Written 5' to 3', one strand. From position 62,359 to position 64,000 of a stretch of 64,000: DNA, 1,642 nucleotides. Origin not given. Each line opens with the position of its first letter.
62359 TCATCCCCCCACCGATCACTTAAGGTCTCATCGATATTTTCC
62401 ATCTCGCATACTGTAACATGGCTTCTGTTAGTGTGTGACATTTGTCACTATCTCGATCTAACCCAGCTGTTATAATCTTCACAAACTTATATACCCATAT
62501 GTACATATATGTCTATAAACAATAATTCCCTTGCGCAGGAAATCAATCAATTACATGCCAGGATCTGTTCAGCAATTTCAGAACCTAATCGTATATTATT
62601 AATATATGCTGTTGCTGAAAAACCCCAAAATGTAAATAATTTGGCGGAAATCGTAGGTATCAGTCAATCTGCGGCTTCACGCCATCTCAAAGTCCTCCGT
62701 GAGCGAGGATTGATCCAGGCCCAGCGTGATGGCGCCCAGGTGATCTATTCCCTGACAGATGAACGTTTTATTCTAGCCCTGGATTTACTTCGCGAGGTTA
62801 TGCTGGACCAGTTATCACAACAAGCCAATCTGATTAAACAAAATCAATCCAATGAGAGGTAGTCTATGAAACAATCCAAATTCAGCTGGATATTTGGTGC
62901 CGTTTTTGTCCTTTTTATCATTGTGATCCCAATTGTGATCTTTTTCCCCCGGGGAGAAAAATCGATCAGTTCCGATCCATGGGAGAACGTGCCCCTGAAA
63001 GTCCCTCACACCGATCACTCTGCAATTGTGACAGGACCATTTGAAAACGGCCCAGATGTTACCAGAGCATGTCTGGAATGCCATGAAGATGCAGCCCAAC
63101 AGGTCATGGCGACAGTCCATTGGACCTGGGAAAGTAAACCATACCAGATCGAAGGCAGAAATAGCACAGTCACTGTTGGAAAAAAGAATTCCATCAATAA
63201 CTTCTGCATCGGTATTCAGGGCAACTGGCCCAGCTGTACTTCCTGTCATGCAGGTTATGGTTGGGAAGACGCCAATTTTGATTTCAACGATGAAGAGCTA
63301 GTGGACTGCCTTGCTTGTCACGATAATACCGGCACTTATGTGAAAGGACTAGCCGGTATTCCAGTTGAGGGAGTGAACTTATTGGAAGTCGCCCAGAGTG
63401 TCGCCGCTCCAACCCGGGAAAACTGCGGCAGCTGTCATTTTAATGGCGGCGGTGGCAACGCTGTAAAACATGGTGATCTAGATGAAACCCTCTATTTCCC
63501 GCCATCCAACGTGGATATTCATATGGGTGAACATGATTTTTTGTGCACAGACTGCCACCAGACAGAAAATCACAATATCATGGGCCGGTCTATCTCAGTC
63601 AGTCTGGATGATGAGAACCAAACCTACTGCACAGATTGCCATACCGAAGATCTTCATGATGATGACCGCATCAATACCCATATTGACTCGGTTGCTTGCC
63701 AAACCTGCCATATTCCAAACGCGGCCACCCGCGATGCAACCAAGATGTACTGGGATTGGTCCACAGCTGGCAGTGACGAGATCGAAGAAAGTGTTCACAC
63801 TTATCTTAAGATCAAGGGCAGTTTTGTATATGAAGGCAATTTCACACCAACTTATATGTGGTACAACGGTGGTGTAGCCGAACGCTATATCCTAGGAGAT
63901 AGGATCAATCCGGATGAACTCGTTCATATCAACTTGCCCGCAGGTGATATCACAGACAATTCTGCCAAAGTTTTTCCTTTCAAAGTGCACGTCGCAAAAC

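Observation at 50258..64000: Island-level observation: 14 kb with four regulators and three redox modules devoted to sulfur-type electron transfer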

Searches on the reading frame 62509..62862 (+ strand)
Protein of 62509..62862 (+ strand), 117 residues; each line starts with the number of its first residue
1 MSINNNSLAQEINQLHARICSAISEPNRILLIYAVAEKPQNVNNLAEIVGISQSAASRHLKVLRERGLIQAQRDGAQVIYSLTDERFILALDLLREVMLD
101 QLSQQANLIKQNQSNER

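Call 8: search_protein_families(library=pfam, proteins=[window:62509-62862:+], max_evalue=0.01)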
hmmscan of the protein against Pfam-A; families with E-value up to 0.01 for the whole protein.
window:62509-62862:+ (117 aa): 22 families
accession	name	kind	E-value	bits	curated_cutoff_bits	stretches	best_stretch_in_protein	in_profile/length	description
PF01022.26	HTH_5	-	3.9e-14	52.7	22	1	26-70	2-46/47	Bacterial regulatory protein, arsR family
PF12802.13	MarR_2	-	7.1e-08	32.9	27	1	28-75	7-56/61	MarR family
PF12840.13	HTH_20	-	2e-07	31.3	27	1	29-69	7-48/51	Helix-turn-helix domain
PF25213.1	HVO_A0261_N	-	4.2e-07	30.2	35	1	23-74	8-58/86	HVO_A0261 N-terminal domain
PF24033.1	DUF7342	-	5.6e-07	30.1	31.6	1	27-113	5-93/150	Family of unknown function (DUF7342)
PF13412.12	HTH_24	-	1.6e-06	28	21.9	1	41-70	19-48/48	Winged helix-turn-helix DNA-binding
PF09339.16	HTH_IclR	-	1.4e-05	25.2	22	1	34-71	11-50/52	IclR helix-turn-helix domain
PF01978.25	TrmB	-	2.4e-05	24.6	25.6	1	35-82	18-64/68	Sugar-specific transcriptional regulator TrmB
PF13545.12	HTH_Crp_2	-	3.1e-05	24.3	27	1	43-75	26-56/70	Crp-like helix-turn-helix domain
PF25212.1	HVO_A0114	-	3.3e-05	24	27.6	1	22-78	19-75/84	HVO_A0114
PF01047.28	MarR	-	7.6e-05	23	24.6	1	38-74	16-52/59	MarR family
PF02082.26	Rrf2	-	0.00024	21.7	30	1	29-83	11-66/132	Iron-dependent Transcriptional regulator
PF01638.23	HxlR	-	0.00046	20.4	20.8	1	28-85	7-68/91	HxlR-like helix-turn-helix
PF24409.1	wHTH-PRTase_assc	-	0.00087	19.7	27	1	29-73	1-45/83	wHTH-PRTase associated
PF13463.12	HTH_27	-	0.0015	19.2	22.2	1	29-85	6-67/68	Winged helix DNA-binding domain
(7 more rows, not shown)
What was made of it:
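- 62509..62862 (+): ArsR/SmtB-family regulator ArsR2 (117 aa, single Cys20), first gene of the module 3 cassette. Its start is overlapped by the AT-rich palindrome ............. PF01022 52.7 bits (call 8).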

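Call 31: search_protein_families(library=ncbifam, proteins=[window:62509-62862:+], max_evalue=0.001)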
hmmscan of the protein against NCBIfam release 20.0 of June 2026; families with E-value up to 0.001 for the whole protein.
window:62509-62862:+ (117 aa): 16 families
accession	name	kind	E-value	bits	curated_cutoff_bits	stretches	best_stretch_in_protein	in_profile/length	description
NF033788.1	HTH_metalloreg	subfamily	1.6e-21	75.9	55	1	17-87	2-73/77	metalloregulator ArsR/SmtB family transcription factor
NF047906.1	CdPbTransRegCmtR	equivalog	6.4e-14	51.7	150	1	15-100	10-95/104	Cd(II)/Pb(II)-sensing metalloregulatory transcriptional regulator CmtR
NF045707.1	Dbac_1936_reg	equivalog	3.7e-13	49.3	115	1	15-105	6-96/99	ArsR/SmtB-type metalloregulator TsoR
NF040642.1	sulf_sens_BigR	equivalog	2e-12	47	155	1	17-88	11-82/95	sulfite-sensing transcriptional repressor BigR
NF033789.1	repress_SdpR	subfamily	5.2e-11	42.3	100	1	21-83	3-65/79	autorepressor SdpR family transcription factor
NF041413.1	ArsR_Rv2640c_fam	equivalog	2.5e-09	37.5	155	1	21-86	37-105/118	Rv2640c family ArsR-like transcriptional regulator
TIGR01884.1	cas_HTH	subfamily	2.9e-06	26.8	60.2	1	11-83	127-199/202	CRISPR-associated CARF protein Csa3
NF007528.0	PRK10141.1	subfamily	3.4e-05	23.7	97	1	30-94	23-85/117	metalloregulator ArsR/SmtB family transcription factor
NF049902.1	FTL_1293_fam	exception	4.6e-05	23.6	170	1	34-100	17-80/150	FTL_1293 family small RNA FtrC-regulated protein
NF052532.1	TransRegPagRBaca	equivalog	9.8e-05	22.4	170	1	17-93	18-94/99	transcriptional repressor PagR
NF053755.1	MsvR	equivalog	0.0002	21.1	220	1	21-74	8-61/236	transcriptional factor MsvR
NF040939.2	trans_reg_lrs14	equivalog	0.00054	20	90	0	18-74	14-71/103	Lrs14 family HTH-type transcriptional regulator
NF003210.0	PRK04172.1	equivalog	0.00065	18.6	350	1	29-105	10-86/496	phenylalanine--tRNA ligase subunit alpha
NF007442.0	PRK09990.1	equivalog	0.0007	19.1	301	1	13-85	5-80/256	transcriptional regulator GlcC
NF038251.1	AdcR_fam_Zn_TF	equivalog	0.00081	19.6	175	0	35-86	45-99/143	zinc-dependent MarR family transcriptional regulator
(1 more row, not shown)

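Call 76: search_solved_structures(query=window:62509-62862:+, max_evalue=0.001, show_alignments=2)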
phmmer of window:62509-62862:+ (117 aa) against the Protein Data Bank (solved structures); distinct sequences matched with E-value up to 0.001: 30.
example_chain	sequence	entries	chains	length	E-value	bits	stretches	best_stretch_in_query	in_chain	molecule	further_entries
3cuo_A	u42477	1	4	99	4.6e-11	46.2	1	16-94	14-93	Uncharacterized HTH-type transcriptional regulator ygaV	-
2lkp_A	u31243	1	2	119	6e-11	45.8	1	17-92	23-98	HTH-type transcriptional regulator NmtR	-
1r22_A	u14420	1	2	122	2e-10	44.1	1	7-89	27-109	Transcriptional repressor smtB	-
4omy_A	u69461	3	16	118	2.3e-10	43.9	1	13-97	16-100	NolR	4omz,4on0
1r1t_A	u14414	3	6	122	6.7e-10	42.4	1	7-89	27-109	Transcriptional repressor smtB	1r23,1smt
3pqj_A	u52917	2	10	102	5.3e-09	39.6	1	13-97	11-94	Biofilm growth-associated repressor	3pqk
6jmi_A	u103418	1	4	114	2.2e-08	37.6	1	12-108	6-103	Uncharacterized HTH-type transcriptional regulator Rv0081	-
1u2w_A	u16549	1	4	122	5.9e-08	36.2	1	17-87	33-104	Cadmium efflux system accessory protein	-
2jsc_A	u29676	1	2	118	6.3e-08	36.1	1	16-105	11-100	Transcriptional regulator Rv1994c/MT2050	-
8qkf_A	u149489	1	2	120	8.2e-08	35.7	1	14-87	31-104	ArsR family transcriptional regulator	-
3f6v_A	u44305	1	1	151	1.5e-07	34.9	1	22-103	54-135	Possible transcriptional regulator, ArsR family protein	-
6cda_A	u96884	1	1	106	4.7e-07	33.3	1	17-86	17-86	ArsR family transcriptional regulator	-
3f72_A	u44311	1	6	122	6e-07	33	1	17-87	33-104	Cadmium efflux system accessory protein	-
6cdb_A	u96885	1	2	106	1.6e-06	31.6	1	17-86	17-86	ArsR family transcriptional regulator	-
9t6t_A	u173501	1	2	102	1.7e-06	31.6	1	17-85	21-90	Lmo1102 protein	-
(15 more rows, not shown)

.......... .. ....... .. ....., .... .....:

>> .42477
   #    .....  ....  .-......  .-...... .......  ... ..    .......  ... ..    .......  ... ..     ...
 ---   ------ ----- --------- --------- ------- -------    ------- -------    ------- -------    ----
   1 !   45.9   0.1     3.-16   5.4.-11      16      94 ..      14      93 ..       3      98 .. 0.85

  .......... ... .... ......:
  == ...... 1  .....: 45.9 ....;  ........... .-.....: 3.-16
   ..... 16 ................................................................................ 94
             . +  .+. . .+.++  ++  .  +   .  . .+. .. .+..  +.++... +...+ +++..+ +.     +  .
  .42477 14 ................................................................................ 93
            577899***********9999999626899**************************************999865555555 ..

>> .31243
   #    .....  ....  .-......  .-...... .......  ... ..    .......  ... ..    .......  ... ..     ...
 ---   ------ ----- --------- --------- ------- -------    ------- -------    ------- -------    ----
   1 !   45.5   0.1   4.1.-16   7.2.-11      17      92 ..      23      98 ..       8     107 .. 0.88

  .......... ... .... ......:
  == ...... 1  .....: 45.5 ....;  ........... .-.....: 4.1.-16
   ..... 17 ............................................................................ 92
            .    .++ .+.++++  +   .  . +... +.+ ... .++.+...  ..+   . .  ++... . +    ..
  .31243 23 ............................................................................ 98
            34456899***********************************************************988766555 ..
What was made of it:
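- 62509..62862 (+): Best PDB match is E. coli YgaV (3CUO) at E 4.6e-11 (call 76).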

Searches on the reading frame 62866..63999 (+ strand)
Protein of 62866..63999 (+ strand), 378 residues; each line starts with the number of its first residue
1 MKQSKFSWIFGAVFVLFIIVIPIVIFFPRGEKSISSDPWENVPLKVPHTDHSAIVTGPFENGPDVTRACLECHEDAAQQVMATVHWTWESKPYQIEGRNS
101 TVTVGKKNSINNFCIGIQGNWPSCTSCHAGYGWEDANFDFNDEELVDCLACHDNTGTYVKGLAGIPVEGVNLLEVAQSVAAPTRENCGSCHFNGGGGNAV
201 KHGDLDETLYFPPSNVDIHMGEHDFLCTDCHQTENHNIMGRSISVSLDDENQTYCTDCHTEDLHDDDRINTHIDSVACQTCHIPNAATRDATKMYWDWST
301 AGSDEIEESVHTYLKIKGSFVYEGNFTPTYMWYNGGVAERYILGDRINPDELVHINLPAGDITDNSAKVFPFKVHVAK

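Call 8: search_protein_families(library=pfam, proteins=[window:62866-63999:+], max_evalue=0.01)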
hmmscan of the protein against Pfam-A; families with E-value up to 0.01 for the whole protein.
window:62866-63999:+ (378 aa): 5 families
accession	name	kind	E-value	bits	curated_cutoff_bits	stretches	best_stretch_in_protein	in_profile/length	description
PF11783.13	Cytochrome_cB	-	3.2e-23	82.9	22.1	1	293-378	1-94/173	Cytochrome c bacterial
PF22113.1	Mtrc-MtrF_II-IV_dom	-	7.9e-12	45.5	30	1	144-235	80-167/176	Outer membrane cytochrome MtrC/MtrF-like, domains II/IV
PF14522.11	Cytochrome_C7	-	1e-11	44.9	24.8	2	217-282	6-66/67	Cytochrome c7 and related cytochrome c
PF14537.11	Cytochrom_c3_2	-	5.1e-09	36.9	25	1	250-294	4-45/79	Cytochrome c3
PF09699.15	Paired_CXXCH_1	-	0.00035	20.6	20.6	0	147-191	8-36/41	Doubled CXXCH motif (Paired_CXXCH_1)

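Call 9: search_protein_families(library=ncbifam, proteins=[window:62866-63999:+], max_evalue=0.001)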
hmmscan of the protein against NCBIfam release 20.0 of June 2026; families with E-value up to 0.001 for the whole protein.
window:62866-63999:+ (378 aa): 7 families
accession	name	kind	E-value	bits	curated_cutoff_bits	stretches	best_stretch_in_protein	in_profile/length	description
TIGR04315.1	octaheme_Shew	subfamily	8.1e-134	446.9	375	1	50-378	2-351/440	tetrathionate reductase family octaheme c-type cytochrome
TIGR03508.1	decahem_SO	subfamily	2.5e-08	33.7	192.2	1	181-287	31-129/258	DmsE family decaheme c-type cytochrome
TIGR04314.1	methano7heme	equivalog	1.6e-07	30.5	250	1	179-340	177-328/494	methanogenesis multiheme c-type cytochrome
NF041028.1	decahem_GSU2203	exception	2.7e-07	30.1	325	1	182-285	65-158/317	GSU2203 family decaheme c-type cytochrome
TIGR03153.1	cytochr_NrfH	equivalog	3.5e-05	23.9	134.2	0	247-289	23-66/138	cytochrome c nitrite reductase small subunit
NF045713.1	CxxCH_16_HmcA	equivalog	0.00021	20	400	0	177-288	125-239/541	sulfate respiration complex hexadecaheme cytochrome HmcA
TIGR01905.1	paired_CXXCH_1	subfamily_domain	0.00065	19.6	25.2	0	64-77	27-40/41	doubled CXXCH domain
